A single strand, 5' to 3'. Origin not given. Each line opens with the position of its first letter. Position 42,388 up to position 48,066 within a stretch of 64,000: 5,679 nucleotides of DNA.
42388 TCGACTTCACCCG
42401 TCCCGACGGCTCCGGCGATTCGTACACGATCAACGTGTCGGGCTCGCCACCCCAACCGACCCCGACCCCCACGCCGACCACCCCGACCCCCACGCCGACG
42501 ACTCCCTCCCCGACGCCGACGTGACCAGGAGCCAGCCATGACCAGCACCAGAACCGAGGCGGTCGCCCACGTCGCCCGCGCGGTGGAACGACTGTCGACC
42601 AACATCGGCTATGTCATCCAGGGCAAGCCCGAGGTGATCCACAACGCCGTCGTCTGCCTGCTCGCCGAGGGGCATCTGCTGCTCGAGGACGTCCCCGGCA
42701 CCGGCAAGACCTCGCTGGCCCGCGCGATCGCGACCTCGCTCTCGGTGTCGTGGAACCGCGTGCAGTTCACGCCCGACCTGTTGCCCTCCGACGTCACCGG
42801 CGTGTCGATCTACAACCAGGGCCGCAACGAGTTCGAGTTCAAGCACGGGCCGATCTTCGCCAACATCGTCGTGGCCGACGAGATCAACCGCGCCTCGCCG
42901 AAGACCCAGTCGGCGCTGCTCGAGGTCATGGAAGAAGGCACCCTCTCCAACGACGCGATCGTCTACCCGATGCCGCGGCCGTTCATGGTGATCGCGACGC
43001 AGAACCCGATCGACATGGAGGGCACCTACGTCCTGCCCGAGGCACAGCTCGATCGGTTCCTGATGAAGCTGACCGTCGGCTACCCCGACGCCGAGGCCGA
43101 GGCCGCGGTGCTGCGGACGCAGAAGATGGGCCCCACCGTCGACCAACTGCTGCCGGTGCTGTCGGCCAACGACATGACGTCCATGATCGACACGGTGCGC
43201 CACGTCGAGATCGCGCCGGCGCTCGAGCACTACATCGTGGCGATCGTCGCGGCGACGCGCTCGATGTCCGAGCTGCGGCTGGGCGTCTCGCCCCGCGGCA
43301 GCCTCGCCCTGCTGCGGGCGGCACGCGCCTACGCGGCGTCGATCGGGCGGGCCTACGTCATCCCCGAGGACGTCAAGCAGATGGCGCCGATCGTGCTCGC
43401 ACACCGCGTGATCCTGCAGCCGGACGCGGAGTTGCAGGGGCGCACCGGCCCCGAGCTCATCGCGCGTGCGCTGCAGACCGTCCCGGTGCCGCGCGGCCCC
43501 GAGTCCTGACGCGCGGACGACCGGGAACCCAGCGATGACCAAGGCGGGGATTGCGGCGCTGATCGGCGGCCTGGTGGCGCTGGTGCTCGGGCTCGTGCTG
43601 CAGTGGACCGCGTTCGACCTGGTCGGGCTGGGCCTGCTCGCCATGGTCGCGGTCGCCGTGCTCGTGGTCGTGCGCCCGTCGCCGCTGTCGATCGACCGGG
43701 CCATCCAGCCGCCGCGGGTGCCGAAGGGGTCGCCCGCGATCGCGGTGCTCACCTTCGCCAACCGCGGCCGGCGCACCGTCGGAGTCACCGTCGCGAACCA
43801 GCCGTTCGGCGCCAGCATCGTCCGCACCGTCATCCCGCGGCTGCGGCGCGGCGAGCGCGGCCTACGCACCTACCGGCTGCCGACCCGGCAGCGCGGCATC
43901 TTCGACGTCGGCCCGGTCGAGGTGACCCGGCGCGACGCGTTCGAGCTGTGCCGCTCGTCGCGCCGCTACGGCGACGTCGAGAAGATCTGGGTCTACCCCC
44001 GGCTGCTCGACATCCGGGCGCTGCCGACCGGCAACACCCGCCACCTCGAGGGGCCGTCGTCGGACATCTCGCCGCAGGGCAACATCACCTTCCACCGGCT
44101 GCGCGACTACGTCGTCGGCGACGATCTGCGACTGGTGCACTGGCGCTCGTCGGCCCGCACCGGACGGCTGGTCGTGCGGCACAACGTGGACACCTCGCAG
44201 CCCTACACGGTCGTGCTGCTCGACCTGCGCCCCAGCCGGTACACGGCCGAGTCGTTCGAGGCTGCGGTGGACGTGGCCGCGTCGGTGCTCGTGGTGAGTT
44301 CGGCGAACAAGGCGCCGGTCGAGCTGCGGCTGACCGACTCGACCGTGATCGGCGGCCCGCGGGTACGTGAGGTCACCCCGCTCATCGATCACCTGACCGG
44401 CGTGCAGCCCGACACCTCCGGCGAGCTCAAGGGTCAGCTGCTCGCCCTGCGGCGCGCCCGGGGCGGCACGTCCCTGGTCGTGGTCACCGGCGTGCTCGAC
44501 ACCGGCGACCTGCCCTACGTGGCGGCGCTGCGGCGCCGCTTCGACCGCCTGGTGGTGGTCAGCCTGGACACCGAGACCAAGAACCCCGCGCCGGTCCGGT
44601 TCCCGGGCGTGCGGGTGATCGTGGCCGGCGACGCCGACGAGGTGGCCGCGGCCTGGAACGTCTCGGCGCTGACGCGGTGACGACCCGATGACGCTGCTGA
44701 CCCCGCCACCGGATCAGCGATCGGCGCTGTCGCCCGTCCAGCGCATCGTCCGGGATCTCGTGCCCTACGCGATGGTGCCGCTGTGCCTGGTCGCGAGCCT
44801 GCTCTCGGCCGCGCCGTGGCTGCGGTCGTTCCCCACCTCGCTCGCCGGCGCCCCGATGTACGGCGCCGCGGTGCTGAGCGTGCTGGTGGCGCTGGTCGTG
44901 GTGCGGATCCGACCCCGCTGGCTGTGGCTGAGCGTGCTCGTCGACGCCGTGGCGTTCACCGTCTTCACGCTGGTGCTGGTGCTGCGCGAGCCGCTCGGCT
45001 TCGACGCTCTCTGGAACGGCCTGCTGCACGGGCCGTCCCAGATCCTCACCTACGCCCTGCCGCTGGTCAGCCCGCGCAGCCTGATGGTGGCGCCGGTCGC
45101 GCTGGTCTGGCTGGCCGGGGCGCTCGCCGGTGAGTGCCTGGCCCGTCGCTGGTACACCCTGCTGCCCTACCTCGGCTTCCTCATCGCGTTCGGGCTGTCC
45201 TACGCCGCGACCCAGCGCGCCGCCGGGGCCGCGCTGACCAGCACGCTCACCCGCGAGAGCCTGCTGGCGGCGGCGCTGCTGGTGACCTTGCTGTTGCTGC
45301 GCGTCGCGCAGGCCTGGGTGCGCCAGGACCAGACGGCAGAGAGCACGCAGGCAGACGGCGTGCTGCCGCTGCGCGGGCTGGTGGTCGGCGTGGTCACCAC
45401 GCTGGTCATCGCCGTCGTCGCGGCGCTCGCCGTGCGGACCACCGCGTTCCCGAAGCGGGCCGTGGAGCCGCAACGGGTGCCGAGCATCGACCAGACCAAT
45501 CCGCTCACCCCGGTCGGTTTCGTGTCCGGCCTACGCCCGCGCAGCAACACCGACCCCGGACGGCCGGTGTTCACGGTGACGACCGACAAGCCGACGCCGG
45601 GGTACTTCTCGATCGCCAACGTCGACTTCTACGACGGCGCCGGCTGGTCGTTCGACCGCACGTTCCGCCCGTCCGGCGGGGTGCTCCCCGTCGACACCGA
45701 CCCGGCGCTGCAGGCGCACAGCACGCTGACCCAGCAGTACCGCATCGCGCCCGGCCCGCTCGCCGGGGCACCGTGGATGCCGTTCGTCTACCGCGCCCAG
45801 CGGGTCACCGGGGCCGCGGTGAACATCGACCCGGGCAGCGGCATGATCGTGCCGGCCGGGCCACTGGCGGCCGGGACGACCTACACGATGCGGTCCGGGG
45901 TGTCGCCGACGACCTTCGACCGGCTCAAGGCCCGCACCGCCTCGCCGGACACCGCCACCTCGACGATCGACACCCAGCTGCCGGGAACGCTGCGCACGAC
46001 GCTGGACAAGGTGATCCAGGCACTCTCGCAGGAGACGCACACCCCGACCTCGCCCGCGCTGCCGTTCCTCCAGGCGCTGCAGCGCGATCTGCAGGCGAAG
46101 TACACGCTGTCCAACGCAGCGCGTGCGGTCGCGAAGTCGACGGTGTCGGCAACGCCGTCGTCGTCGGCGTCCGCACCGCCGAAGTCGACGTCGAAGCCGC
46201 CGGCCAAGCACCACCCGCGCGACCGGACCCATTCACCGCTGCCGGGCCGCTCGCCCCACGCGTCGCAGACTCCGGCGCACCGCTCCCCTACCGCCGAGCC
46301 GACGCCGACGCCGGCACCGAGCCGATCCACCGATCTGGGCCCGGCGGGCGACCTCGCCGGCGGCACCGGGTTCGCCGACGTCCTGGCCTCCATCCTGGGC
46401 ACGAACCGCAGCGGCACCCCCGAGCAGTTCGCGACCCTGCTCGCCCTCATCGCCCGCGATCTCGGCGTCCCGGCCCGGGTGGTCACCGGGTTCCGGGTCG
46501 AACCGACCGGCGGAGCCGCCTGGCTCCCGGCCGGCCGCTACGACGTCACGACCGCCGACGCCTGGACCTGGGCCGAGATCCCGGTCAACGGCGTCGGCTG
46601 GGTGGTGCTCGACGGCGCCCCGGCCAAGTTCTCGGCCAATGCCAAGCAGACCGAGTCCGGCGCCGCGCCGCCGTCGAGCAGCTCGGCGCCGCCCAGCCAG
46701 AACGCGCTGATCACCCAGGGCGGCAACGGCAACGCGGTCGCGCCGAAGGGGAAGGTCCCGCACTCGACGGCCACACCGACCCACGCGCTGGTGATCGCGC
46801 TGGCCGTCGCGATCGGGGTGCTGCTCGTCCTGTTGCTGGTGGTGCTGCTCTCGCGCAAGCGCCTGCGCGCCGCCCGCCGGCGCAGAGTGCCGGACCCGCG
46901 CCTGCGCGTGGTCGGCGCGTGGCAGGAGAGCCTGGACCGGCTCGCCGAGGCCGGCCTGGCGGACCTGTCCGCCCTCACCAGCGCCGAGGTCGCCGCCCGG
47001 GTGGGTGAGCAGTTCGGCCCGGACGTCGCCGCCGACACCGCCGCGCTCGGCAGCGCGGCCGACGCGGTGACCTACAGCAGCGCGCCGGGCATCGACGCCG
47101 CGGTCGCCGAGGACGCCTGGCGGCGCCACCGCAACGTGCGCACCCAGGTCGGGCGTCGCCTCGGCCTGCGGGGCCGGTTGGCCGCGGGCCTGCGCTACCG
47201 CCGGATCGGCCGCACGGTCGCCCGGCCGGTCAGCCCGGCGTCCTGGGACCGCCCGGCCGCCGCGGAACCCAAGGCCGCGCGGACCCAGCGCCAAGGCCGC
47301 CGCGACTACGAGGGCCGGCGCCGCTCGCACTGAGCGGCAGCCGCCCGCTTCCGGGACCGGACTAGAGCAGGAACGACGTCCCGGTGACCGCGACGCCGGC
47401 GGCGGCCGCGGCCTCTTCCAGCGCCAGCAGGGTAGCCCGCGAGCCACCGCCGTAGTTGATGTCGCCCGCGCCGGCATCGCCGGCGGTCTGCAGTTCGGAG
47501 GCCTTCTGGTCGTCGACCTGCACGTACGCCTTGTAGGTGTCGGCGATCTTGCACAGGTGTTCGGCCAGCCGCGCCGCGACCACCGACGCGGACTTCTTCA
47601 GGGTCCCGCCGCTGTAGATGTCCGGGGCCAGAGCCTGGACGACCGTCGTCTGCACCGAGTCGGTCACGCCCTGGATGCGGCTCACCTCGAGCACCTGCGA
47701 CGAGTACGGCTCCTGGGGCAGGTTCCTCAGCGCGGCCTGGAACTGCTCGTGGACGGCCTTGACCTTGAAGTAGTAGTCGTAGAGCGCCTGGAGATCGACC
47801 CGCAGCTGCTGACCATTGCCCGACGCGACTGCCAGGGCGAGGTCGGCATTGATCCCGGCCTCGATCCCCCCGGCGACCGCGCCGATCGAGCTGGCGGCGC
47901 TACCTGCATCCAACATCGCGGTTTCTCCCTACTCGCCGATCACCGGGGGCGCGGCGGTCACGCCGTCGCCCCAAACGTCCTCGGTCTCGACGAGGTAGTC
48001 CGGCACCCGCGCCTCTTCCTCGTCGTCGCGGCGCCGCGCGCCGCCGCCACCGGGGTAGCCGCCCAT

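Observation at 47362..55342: Nine-gene, translationally coupled ESX accessory operon with three W-x-G-bearing Gly/Pro-rich giants, small helical partners, EspG-like and YbaB-like proteins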

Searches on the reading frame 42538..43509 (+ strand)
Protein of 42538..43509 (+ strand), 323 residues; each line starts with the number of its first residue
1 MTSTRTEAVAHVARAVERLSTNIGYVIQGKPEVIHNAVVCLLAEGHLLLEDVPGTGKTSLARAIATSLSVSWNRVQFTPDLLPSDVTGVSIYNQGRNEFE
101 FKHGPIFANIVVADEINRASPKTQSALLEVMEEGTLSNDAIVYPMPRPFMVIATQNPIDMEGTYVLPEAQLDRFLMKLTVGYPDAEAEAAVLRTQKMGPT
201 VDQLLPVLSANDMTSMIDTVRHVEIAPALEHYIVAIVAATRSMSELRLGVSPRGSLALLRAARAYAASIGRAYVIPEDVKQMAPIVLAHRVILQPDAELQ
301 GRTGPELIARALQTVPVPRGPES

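Call 9: search_protein_families(library=pfam, proteins=[window:42538-43509:+], max_evalue=0.001)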
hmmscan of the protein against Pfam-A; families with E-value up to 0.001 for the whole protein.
window:42538-43509:+ (323 aa): 7 families
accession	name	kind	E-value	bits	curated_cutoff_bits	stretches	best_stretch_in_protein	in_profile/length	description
PF07726.17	AAA_3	-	3.2e-60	202.2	27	1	46-176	1-131/131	ATPase family associated with various cellular activities (AAA)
PF17863.7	AAA_lid_2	-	6e-25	87.2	22.7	1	239-309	2-72/74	AAA lid domain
PF07728.20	AAA_5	-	9.2e-15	55.3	22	1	46-174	1-139/139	AAA domain (dynein-related subfamily)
PF20030.5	bpMoxR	-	4.6e-08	32.8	27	1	25-193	12-179/205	MoxR domain in the MoxR-vWA-beta-propeller ternary systems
PF00004.35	AAA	-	1.8e-07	32.1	21.2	1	52-178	6-127/131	ATPase family associated with various cellular activities (AAA)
PF07724.20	AAA_2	-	8.1e-05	23.2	27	1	45-138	4-106/166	AAA domain (Cdc48 subfamily)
PF00493.29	MCM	-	0.00025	20.7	23.3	1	44-158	57-174/224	MCM P-loop domain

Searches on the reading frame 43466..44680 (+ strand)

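Call 9: search_protein_families(library=pfam, proteins=[window:43466-44680:+], max_evalue=0.001)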
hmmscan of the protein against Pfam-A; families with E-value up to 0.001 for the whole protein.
window:43466-44680:+ (404 aa): 1 family
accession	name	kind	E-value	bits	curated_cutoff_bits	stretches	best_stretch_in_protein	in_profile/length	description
PF01882.25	DUF58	-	4.1e-13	49.5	23.4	1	212-390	2-187/216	Protein of unknown function DUF58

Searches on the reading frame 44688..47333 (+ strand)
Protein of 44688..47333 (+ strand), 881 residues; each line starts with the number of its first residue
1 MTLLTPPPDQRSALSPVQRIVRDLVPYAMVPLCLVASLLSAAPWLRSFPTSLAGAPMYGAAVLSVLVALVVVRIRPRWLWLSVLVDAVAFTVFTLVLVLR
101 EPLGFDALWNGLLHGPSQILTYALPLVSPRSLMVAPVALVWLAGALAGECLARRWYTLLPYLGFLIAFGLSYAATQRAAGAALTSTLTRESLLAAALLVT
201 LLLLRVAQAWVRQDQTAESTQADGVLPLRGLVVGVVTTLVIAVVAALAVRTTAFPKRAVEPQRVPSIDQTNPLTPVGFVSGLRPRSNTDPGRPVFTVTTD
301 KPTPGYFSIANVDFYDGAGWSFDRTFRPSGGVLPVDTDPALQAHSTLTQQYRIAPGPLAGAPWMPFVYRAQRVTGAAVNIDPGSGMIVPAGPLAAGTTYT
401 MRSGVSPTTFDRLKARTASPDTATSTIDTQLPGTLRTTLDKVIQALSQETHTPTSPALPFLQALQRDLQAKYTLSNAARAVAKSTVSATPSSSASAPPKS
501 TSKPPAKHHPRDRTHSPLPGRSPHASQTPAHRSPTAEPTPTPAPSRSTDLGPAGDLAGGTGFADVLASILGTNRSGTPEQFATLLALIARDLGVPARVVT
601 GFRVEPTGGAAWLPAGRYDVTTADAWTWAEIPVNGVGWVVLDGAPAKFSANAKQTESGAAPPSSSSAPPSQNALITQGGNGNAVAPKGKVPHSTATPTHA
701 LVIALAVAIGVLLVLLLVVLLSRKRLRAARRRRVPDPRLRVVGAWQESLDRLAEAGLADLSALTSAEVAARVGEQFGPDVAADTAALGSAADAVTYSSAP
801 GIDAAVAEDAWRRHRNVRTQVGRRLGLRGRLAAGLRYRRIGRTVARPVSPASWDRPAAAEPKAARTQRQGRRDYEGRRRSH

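Call 9: search_protein_families(library=pfam, proteins=[window:44688-47333:+], max_evalue=0.001)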
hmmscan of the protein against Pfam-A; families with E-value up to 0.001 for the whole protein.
window:44688-47333:+ (881 aa): 4 families
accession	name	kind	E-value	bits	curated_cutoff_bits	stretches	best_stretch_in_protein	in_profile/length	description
PF01841.26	Transglut_core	-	2.7e-11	44.1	23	1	573-642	49-107/108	Transglutaminase-like superfamily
PF11992.13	TgpA_N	-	1.8e-06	27.7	30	1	54-405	17-328/333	TgpA N-terminal domain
PF13559.11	DUF4129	-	2e-05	25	24.8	1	744-813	1-67/69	Domain of unknown function (DUF4129)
PF06679.17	DUF1180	-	8.3e-05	23.5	27.7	1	649-734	49-135/167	Membrane protein FAM174-like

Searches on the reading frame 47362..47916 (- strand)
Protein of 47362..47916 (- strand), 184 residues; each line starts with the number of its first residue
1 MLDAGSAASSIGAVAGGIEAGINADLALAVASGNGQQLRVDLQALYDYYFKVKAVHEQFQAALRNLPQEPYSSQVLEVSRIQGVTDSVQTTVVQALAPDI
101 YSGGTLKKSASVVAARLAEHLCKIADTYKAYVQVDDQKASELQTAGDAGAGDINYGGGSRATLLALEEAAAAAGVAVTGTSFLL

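Call 4: search_protein_families(library=pfam, proteins=[window:47362-47916:-], max_evalue=1)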
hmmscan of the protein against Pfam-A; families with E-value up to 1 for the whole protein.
window:47362-47916:- (184 aa): 1 family
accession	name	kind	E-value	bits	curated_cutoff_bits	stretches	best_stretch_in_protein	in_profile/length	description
PF19458.4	DUF5995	-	0.013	15.2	27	1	12-74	98-160/225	Family of unknown function (DUF5995)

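Call 5: search_protein_families(library=ncbifam, proteins=[window:47362-47916:-], max_evalue=1)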
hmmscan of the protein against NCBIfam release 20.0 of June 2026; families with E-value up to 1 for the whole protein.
window:47362-47916:- (184 aa): 1 family
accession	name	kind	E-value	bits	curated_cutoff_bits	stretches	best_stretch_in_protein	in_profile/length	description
NF005394.0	PRK06939.1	equivalog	0.039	12.7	460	1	119-155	194-228/397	glycine C-acetyltransferase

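Call 31: search_solved_structures(query=A3, max_evalue=10, show_alignments=2)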
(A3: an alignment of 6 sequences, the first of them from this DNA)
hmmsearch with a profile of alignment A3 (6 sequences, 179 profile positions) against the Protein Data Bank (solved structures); distinct sequences matched with E-value up to 10: 0.
